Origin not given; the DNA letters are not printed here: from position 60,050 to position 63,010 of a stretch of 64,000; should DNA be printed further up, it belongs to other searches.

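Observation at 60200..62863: MmeI/type-ISP-like restriction-modification protein that appears to lack the methyltransferase catalytic motif (possible degenerate or repurposed defence gene)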

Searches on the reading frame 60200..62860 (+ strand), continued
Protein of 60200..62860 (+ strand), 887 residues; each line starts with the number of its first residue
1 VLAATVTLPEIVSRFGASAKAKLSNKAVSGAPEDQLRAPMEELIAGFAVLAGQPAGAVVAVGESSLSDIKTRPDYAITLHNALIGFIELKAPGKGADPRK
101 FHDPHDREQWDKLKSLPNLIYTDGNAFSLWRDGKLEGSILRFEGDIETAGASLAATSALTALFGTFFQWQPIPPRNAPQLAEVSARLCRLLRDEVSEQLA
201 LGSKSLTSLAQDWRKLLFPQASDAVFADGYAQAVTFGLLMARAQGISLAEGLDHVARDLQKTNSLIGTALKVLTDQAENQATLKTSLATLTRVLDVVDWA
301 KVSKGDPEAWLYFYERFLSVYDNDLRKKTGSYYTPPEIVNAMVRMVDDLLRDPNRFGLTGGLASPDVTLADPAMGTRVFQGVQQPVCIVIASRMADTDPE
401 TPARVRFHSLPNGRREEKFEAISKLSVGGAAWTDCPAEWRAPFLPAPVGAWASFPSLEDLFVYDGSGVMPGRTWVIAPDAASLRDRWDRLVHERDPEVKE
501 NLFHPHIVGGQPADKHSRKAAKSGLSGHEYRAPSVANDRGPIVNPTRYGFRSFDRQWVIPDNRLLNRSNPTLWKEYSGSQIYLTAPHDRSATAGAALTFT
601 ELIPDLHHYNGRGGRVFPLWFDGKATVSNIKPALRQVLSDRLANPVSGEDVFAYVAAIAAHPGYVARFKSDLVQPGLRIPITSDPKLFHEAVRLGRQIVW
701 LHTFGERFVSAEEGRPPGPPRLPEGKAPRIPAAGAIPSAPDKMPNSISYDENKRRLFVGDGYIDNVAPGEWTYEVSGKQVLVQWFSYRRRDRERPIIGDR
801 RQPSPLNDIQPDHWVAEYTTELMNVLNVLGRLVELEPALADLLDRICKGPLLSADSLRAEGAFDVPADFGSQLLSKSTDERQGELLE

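Call 17: search_solved_structures(query=A1, max_evalue=0.001, show_alignments=2)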
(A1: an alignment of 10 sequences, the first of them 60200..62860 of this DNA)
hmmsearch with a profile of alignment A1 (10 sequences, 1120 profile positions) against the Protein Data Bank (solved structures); distinct sequences matched with E-value up to 0.001: 3.
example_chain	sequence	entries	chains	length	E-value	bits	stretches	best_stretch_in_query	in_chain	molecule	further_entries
7lo5_A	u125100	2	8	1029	2.7e-27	98.2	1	310-1013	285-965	Site-specific DNA-methyltransferase (adenine-specific)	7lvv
4xqk_A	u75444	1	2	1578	1.3e-25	92.6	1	308-690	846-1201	LlaBIII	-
5ffj_A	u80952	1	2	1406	1.2e-19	72.8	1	308-938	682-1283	Endonuclease and methylase LlaGI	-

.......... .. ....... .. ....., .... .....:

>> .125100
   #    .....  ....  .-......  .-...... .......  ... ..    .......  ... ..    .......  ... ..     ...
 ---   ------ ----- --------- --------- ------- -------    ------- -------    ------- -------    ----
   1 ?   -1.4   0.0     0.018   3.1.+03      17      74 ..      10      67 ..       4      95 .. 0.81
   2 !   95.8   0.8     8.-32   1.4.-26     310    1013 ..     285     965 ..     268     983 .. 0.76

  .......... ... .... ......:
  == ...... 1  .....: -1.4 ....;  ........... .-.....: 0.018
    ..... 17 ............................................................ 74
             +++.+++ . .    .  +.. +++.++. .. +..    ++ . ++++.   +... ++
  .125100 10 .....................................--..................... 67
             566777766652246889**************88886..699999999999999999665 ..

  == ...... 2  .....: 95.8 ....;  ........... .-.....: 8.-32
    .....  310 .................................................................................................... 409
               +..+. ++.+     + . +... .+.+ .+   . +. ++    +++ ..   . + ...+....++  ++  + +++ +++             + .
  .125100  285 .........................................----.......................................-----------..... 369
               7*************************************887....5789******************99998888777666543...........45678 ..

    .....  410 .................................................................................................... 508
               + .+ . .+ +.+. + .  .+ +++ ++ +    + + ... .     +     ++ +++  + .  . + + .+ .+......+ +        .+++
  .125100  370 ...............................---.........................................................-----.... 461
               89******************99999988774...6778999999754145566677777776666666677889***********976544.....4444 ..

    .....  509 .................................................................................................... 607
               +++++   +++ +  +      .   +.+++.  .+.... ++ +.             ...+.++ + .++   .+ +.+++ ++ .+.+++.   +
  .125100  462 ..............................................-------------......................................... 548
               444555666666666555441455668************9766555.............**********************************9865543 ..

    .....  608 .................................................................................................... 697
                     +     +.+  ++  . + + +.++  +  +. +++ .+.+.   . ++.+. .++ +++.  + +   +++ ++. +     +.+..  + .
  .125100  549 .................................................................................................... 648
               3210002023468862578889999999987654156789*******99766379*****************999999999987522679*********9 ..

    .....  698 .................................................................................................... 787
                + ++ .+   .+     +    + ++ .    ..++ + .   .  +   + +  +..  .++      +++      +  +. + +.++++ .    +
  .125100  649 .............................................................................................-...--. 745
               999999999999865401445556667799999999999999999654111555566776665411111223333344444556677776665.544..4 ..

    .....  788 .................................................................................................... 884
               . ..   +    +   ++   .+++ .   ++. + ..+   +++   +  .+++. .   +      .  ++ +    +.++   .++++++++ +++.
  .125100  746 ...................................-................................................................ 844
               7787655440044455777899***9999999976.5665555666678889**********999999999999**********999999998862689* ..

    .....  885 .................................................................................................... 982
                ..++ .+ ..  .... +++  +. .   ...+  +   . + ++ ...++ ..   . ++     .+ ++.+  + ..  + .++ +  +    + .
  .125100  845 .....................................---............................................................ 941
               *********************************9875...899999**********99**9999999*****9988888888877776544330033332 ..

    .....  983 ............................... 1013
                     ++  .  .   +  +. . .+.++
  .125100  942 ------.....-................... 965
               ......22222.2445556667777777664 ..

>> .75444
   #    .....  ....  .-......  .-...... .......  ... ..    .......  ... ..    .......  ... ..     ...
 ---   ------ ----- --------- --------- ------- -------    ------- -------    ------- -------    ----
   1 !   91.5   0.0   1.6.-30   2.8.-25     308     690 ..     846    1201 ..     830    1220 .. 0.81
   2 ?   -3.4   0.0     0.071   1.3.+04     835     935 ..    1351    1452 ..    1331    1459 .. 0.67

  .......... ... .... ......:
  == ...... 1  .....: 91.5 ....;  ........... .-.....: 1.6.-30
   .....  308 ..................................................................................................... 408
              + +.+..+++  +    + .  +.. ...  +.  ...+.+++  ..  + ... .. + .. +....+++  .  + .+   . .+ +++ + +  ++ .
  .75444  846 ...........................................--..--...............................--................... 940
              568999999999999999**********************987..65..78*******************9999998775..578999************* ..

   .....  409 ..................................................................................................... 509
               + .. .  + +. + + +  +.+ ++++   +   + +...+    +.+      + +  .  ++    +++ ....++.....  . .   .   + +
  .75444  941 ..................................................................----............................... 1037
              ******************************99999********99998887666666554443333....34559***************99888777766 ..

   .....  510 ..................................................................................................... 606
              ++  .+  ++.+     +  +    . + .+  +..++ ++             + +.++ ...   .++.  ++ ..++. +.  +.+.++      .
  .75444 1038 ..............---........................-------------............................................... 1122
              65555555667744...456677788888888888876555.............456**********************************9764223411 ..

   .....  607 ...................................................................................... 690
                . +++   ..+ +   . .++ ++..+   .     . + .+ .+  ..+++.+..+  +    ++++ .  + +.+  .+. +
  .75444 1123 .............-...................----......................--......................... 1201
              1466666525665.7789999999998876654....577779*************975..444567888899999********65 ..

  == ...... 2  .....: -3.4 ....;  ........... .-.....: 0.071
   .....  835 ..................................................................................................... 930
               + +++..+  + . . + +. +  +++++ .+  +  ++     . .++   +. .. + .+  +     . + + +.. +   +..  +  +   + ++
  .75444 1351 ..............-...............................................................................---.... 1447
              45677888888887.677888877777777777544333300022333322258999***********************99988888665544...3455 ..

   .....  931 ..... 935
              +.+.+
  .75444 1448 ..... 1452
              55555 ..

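Call 18: find_related_loci(query=window:60200-62860:+, collection=genome_contigs, flank=10000)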
Query window:60200-62860:+ (887 aa) in genome_contigs; peptide patterns used: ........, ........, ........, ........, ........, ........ (x = any residue, [..] = any of these).
34 stretches matched a pattern; 3 encode a relative of the query (tblastn E <= 1e-3); 3 distinct loci.
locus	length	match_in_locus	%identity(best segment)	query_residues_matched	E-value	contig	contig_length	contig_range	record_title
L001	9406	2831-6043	58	20-861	0e+0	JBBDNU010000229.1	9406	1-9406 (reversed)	MAG: Planctomycetales bacterium isolate LejiaB_67_431 Lejia_B_9368_length_9406_cov_271, whole genome shotgun sequence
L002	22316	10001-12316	67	5-531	5e-164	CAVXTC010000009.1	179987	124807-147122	MAG: uncultured proteobacterium isolate MFD09603.bin.2.284 genome assembly, contig: contig_21279, whole genome shotgun s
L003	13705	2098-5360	52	1-855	2e-149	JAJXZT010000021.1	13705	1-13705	MAG: Acidobacteria bacterium isolate BP7.bin70 NODE_7164_length_13705_cov_4.345559, whole genome shotgun sequence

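Call 19: find_encoding_contigs(protein=P0009, flank=6000, max_places=2)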
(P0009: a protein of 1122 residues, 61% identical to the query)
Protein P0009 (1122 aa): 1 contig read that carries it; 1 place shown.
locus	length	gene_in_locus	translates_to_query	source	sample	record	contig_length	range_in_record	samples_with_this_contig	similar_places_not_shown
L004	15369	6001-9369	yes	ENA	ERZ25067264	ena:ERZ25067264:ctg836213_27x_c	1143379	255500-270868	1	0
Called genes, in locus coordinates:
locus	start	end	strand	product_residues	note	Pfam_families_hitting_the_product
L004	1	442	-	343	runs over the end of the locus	PF02653:BPD_transp_2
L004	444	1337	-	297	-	PF01032:FecCD (weak), PF02653:BPD_transp_2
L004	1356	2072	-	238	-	PF00005:ABC_tran, PF13304:AAA_21 (faint)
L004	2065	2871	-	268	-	PF00005:ABC_tran, PF13304:AAA_21 (faint)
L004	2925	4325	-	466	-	PF13433:Peripla_BP_5, PF13458:Peripla_BP_6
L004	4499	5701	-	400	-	PF07690:MFS_1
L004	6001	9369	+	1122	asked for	PF02384:N6_Mtase, PF18135:Type_ISP_C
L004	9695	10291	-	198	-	PF04343:DUF488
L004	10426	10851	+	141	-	PF14534:DUF4440 (weak)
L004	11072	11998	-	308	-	PF00126:HTH_1, PF03466:LysR_substrate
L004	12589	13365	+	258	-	PF13489:Methyltransf_23, PF08241:Methyltransf_11 (weak), PF08242:Methyltransf_12, PF13649:Methyltransf_25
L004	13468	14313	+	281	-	PF00106:adh_short, PF08659:KR, PF13561:adh_short_C2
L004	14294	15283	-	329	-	PF02737:3HCDH_N, PF00725:3HCDH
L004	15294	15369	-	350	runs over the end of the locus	PF02492:cobW, PF07683:CobW_C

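Call 20: find_encoding_contigs(protein=P0013, flank=6000, max_places=2)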
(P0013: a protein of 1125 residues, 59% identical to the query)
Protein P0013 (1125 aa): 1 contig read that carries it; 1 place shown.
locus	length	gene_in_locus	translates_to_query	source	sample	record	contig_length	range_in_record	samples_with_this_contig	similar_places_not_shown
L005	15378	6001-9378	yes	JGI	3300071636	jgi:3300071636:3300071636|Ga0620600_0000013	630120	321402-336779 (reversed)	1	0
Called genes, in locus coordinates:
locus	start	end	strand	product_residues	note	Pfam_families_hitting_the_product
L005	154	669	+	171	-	PF01641:SelR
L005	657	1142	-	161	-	PF00072:Response_reg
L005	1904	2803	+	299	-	-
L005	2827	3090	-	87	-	PF06233:Usg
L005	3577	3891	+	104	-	PF00166:Cpn10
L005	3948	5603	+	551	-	PF00118:Cpn60_TCP1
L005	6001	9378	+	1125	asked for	PF02384:N6_Mtase, PF18135:Type_ISP_C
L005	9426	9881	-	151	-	PF04551:GcpE, PF26540:GcpE_C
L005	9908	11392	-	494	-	PF20695:UbiD_N, PF01977:UbiD, PF20696:UbiD_C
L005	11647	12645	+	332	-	-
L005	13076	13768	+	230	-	PF00005:ABC_tran, PF02463:SMC_N (faint), PF13304:AAA_21 (faint)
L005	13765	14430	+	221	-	PF03379:CcmB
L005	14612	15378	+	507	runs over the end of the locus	PF01551:Peptidase_M23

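Call 21: find_encoding_contigs(protein=P0056, flank=6000, max_places=2)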
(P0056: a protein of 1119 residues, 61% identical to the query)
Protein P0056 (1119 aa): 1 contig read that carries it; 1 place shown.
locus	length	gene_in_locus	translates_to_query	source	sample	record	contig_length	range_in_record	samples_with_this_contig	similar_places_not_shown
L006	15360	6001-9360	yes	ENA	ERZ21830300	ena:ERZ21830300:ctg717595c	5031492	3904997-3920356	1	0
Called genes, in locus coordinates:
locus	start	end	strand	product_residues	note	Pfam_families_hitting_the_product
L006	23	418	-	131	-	PF01042:Ribonuc_L-PSP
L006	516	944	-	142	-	PF08915:tRNA-Thr_ED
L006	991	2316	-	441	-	PF07690:MFS_1, PF06779:MFS_4 (weak), PF07690:MFS_1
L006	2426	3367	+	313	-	PF08450:SGL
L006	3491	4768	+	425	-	PF12773:DZR (weak)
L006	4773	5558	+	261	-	-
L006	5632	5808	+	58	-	-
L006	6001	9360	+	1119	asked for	PF02384:N6_Mtase (weak), PF18135:Type_ISP_C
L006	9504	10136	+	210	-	-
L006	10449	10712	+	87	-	-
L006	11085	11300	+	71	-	-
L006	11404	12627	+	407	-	PF02729:OTCace_N, PF00185:OTCace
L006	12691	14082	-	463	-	PF18127:NAMPT_N, PF04095:NAPRTase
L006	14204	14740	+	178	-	-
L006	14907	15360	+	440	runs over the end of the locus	PF07044:DUF1329, PF17131:TP_0789-like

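Call 51: search_protein_representatives(protein=window:60200-62860:+)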
Query: 887 residues. Proteins with E-value up to 0.001 (for the whole library): 5463; up to 1e-10: 3169; up to 1e-30: 990. The best 150 are listed.
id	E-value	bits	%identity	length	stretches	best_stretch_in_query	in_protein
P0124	0.0e+00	1171.4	59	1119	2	371-885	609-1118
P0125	7.1e-247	838.2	50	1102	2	371-863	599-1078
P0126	7.0e-231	785.3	48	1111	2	372-853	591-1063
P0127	5.7e-218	742.5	55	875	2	5-385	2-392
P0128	2.7e-211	720.4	46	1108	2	371-868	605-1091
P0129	2.2e-203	694.3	50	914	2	363-872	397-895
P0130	1.1e-199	682.1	45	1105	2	382-879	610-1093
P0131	1.3e-198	678.5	61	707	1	345-863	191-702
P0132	1.9e-194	664.7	45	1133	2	372-877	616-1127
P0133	6.9e-192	656.2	45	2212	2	373-858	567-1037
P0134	6.1e-188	643.2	45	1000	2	371-780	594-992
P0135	2.6e-186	637.7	43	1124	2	369-867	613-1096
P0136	2.5e-182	624.6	43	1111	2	371-861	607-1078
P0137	2.2e-180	618.1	64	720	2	5-290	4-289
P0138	1.3e-179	615.6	45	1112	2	371-867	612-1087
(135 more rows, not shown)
